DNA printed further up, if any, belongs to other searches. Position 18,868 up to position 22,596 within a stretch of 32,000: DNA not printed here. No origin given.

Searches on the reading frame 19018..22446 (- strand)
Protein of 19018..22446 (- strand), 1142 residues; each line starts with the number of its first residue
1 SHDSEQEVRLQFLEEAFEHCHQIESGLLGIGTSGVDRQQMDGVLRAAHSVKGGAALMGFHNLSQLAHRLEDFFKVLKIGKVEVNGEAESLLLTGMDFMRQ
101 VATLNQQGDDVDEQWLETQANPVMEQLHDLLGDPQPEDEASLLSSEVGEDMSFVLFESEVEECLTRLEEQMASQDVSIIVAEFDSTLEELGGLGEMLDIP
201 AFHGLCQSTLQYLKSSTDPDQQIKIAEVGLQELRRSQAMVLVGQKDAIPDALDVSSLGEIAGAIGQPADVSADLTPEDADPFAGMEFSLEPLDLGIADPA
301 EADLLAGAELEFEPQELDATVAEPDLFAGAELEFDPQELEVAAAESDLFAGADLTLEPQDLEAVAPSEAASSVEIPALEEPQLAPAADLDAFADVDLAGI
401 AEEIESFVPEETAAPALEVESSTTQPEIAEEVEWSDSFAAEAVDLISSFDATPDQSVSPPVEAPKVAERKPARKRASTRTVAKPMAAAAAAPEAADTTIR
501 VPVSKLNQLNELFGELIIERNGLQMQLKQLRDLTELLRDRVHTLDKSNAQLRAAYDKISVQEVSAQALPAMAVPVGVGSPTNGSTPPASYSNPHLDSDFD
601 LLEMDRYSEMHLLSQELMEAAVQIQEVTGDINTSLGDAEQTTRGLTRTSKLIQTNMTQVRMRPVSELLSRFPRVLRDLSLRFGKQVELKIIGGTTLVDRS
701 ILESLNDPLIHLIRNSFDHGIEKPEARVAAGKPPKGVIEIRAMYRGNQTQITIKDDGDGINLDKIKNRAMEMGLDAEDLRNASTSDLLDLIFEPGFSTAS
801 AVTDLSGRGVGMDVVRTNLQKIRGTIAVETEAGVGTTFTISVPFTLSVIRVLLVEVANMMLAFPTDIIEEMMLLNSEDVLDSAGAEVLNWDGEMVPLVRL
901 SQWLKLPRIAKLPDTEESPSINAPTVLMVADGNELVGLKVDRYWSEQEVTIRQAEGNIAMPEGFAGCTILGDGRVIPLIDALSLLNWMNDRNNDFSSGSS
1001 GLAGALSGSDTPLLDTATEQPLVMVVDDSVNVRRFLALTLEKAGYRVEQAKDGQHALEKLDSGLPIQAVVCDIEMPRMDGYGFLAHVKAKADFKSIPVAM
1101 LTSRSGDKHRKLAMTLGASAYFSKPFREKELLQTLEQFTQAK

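Call 26: search_protein_families(library=pfam, proteins=[window:19018-22446:-], max_evalue=0.001)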
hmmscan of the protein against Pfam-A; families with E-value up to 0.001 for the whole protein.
window:19018-22446:- (1142 aa): 6 families
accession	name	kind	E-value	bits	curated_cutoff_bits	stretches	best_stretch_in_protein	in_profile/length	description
PF00072.30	Response_reg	-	3.1e-23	82.5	30.2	1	1023-1135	1-110/111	Response regulator receiver domain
PF01584.24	CheW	-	2e-21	76.5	23.5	1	851-986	2-135/138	CheW-like domain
PF02518.31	HATPase_c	-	2.6e-17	63.7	26.4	1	707-845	4-110/111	Histidine kinase-, DNA gyrase B-, and HSP90-like ATPase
PF01627.28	Hpt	-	4.8e-15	56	24.6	1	8-93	2-76/84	Hpt domain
PF02895.20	H-kinase_dim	-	3e-07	31.2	23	1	497-553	2-63/68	Signal transducing histidine kinase, homodimeric domain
PF13589.12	HATPase_c_3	-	5e-05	23.8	25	1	706-778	4-62/137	Histidine kinase-, DNA gyrase B-, and HSP90-like ATPase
